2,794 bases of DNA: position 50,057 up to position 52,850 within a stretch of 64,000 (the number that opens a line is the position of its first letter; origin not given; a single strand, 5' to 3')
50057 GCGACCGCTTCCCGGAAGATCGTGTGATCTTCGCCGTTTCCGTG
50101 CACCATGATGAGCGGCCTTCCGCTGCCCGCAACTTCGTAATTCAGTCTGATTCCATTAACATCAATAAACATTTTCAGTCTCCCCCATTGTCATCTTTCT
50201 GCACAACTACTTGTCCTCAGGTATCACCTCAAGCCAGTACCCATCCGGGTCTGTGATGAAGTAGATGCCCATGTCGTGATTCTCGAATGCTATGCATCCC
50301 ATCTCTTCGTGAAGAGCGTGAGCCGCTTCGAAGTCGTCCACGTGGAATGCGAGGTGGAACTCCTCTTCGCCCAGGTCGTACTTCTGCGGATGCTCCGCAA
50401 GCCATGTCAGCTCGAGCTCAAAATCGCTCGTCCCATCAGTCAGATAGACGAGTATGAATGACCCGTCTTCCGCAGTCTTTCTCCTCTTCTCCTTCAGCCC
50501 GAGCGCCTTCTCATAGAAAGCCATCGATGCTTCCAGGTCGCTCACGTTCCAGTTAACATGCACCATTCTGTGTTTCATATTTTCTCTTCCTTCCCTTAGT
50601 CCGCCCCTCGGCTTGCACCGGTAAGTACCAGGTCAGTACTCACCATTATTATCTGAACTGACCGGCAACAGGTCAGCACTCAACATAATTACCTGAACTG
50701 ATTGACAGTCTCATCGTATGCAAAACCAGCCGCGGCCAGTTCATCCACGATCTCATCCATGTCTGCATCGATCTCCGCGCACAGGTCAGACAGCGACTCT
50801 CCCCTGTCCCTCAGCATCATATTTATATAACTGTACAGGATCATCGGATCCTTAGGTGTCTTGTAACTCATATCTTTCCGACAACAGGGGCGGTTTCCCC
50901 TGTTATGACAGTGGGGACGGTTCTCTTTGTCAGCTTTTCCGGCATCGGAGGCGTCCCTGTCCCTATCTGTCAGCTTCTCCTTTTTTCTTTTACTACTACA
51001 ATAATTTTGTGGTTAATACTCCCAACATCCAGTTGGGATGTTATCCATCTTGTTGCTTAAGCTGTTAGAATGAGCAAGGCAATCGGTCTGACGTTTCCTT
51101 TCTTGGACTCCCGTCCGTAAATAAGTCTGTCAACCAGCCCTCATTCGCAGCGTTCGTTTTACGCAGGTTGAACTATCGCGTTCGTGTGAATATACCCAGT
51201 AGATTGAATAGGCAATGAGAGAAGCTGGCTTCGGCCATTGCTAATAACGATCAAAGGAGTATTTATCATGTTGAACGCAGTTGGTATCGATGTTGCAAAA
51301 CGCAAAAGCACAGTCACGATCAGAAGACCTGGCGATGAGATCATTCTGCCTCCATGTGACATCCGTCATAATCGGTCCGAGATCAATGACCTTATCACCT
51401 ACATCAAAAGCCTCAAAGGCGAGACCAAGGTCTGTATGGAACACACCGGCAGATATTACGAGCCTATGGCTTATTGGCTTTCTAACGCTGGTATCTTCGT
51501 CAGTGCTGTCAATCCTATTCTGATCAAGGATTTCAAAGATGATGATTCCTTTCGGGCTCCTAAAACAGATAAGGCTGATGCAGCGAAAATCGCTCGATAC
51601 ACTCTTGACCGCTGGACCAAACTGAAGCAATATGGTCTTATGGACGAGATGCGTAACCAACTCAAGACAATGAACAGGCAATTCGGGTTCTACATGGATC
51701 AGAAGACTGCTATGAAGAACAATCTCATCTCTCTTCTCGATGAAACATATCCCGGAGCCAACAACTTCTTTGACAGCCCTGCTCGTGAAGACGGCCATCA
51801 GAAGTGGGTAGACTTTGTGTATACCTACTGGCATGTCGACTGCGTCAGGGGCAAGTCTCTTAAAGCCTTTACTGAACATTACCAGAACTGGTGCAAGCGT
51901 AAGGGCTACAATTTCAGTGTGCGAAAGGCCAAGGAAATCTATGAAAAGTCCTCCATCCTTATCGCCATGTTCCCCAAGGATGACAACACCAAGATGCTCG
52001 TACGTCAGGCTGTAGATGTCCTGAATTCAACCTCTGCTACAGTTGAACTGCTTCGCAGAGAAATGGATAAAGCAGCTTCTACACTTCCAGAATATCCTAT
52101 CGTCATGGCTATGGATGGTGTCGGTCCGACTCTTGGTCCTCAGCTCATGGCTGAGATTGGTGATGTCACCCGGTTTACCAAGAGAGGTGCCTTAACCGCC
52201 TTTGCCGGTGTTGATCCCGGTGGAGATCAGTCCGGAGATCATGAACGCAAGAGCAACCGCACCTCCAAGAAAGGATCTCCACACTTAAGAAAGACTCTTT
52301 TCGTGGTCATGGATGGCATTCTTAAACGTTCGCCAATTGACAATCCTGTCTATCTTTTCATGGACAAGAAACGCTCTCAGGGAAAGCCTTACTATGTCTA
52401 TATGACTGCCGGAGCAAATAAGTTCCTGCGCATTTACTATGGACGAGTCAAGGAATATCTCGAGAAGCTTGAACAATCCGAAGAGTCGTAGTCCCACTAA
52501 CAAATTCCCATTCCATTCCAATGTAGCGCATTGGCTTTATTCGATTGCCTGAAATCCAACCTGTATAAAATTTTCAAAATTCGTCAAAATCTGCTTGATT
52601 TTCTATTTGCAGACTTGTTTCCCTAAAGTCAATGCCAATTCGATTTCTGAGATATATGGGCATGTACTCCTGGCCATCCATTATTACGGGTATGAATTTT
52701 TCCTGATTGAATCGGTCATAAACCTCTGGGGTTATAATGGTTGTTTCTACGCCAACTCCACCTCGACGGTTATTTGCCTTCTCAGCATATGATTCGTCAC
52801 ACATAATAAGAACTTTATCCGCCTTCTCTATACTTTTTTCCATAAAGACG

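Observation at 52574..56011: Stand-alone TIR/SEFIR protein directly downstream of a DSR2-like SIR2 protein: a Thoeris-like gene pair without a SLOG sensor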

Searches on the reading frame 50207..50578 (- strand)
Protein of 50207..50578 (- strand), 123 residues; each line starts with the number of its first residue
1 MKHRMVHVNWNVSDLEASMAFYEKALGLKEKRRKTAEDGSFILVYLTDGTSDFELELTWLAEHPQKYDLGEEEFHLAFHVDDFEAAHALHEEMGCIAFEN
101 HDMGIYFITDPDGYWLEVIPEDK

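Call 26: find_encoding_contigs(protein=window:50207-50578:-, flank=6000, max_places=6)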
Protein window:50207-50578:- (123 aa): no gene with exactly this product is on record in the collection.

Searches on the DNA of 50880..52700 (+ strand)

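Call 36: search_dna_similar(query=window:50880-52700:+, collection=plasmids, mode=distant, max_rows=10)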
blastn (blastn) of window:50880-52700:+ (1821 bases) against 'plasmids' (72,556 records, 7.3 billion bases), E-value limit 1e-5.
Records with a match: 3; places in all: 3; records where one place covers at least 80% of the query: 0.
Best place of each record, by identity: 60-80% 3.
By first word of the organism name: Selenomonas 1; Subdoligranulum 1; Enterococcus 1.
By predicted mobility (MOB-suite, as given by PLSDB): non-mobilizable 2; conjugative 1.
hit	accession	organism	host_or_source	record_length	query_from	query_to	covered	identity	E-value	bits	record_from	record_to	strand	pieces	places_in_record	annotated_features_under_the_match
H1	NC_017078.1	Selenomonas ruminantium subsp. lactilytica TAM6421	-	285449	163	1591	78%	66.0%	3e-79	304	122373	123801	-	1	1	IS110 family transposase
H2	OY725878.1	Subdoligranulum variabile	-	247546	173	1581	77%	65.2%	1e-65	259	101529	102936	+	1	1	record has no annotation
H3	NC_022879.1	Enterococcus mundtii QU 25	-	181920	174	429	14%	72.3%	2e-24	122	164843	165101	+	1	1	IS110 family transposase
